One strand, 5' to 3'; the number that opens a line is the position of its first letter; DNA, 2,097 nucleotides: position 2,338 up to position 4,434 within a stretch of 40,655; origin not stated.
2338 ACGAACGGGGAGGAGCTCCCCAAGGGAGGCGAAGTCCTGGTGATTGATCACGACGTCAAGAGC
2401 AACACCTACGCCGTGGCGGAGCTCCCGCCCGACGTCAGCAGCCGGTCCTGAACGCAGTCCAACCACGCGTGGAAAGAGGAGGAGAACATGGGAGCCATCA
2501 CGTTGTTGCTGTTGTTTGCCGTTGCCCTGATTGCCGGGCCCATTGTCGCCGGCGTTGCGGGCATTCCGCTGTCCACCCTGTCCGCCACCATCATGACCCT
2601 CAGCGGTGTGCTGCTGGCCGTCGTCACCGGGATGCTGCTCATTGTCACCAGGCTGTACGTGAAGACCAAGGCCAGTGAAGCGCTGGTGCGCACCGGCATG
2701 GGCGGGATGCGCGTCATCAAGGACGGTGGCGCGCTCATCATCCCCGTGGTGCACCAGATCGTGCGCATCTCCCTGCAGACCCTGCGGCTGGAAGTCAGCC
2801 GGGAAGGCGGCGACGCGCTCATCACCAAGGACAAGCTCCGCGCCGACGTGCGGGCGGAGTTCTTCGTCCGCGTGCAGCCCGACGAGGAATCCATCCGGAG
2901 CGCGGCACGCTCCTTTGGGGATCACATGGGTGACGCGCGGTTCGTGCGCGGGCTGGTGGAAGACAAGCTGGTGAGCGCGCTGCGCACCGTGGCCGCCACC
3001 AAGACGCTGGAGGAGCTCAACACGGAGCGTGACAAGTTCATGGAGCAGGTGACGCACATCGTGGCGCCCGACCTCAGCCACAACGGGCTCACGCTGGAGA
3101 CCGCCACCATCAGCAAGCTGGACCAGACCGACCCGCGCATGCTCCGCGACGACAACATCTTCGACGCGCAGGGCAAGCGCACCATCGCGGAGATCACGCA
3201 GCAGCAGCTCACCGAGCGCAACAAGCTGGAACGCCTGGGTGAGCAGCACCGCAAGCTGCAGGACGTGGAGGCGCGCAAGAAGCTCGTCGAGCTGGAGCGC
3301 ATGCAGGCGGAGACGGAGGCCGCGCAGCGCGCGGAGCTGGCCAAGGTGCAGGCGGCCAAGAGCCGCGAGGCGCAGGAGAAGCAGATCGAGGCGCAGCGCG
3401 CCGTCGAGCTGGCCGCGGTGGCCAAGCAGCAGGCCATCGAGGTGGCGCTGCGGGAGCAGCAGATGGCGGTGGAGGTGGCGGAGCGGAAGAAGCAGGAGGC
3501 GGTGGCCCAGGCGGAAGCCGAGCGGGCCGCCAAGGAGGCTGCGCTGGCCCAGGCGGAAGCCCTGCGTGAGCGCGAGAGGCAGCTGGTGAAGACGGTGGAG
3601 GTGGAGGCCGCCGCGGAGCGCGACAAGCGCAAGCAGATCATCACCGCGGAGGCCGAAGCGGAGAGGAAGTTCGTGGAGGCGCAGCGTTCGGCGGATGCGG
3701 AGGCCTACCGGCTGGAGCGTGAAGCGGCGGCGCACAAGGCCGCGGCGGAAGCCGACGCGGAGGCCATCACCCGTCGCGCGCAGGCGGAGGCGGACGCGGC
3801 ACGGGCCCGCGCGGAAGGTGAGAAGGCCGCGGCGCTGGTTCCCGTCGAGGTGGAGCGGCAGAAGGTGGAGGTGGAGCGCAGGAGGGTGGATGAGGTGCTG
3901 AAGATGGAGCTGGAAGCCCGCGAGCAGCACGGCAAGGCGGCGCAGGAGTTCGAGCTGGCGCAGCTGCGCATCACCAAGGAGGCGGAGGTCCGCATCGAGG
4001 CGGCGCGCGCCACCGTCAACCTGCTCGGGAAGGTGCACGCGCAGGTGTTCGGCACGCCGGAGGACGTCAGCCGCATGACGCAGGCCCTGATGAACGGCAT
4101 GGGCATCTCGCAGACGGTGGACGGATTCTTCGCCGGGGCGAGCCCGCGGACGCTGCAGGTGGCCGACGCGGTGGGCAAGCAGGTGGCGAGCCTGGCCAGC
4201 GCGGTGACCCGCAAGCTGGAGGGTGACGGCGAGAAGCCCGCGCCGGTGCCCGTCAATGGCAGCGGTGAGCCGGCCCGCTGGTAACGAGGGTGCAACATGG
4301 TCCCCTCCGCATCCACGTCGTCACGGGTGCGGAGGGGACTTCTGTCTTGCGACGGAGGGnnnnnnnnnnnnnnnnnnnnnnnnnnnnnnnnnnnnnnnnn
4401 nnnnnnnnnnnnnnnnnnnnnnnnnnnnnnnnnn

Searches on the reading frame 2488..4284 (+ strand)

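Call 34: search_protein_families(library=pfam, proteins=[window:2488-4284:+], max_evalue=0.001)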
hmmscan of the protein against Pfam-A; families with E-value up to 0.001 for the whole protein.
window:2488-4284:+ (598 aa): 1 family
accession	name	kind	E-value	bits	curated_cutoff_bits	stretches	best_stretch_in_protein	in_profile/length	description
PF01145.31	Band_7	-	1.2e-19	71.5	23.6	1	59-248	2-175/176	SPFH domain / Band 7 family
